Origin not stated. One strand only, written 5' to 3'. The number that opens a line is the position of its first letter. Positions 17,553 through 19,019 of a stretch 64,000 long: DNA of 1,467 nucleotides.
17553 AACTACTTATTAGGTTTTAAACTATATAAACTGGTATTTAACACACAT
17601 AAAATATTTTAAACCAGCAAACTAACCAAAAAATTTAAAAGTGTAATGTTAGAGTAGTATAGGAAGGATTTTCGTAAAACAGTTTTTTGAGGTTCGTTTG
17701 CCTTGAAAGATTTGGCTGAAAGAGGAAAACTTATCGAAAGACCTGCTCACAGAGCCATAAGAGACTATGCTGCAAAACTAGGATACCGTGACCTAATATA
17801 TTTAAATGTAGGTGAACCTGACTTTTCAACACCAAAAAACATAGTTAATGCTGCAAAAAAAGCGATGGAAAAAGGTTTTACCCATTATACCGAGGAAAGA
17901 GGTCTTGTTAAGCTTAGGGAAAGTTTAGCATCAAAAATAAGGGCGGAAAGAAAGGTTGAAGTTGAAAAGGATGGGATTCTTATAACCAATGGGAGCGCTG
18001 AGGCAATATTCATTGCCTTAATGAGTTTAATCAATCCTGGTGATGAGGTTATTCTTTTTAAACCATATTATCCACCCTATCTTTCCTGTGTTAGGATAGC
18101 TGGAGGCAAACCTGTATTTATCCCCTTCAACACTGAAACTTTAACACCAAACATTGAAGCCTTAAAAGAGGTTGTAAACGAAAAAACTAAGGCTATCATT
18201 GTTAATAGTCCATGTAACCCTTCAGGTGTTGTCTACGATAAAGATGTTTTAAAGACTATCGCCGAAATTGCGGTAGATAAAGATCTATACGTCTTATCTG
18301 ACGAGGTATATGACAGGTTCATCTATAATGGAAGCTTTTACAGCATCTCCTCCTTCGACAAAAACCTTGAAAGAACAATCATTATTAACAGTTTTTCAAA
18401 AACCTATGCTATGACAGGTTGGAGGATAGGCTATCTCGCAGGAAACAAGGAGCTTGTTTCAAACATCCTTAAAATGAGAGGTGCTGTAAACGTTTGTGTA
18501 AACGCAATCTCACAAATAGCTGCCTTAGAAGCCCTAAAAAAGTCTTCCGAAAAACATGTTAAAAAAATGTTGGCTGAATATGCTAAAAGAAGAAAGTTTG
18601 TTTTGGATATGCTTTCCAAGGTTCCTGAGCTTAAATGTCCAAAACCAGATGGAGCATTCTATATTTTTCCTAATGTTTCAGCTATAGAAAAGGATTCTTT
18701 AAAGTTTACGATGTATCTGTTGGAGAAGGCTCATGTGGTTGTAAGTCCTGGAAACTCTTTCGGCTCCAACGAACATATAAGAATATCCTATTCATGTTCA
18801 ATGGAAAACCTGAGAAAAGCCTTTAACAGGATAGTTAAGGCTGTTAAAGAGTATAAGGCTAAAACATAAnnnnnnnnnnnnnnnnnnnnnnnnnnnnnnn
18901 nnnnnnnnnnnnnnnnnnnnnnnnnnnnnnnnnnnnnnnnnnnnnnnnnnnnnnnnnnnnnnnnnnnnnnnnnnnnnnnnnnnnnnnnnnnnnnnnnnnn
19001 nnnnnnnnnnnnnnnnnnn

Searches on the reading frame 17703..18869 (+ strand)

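Call 25: search_protein_families(library=pfam, proteins=[window:17703-18869:+], max_evalue=0.00001)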
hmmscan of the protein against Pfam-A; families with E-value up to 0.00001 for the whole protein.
window:17703-18869:+ (388 aa): 3 families
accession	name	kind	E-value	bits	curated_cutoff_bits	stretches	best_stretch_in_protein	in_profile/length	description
PF00155.27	Aminotran_1_2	-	5.7e-76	256.5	19.7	1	30-377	2-361/361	Aminotransferase class I and II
PF01041.23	DegT_DnrJ_EryC1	-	6.9e-11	42.4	19.8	1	91-200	42-145/360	DegT/DnrJ/EryC1/StrS aminotransferase family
PF01053.26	Cys_Met_Meta_PP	-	2.3e-06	26.8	27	1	72-201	54-174/381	Cys/Met metabolism PLP-dependent enzyme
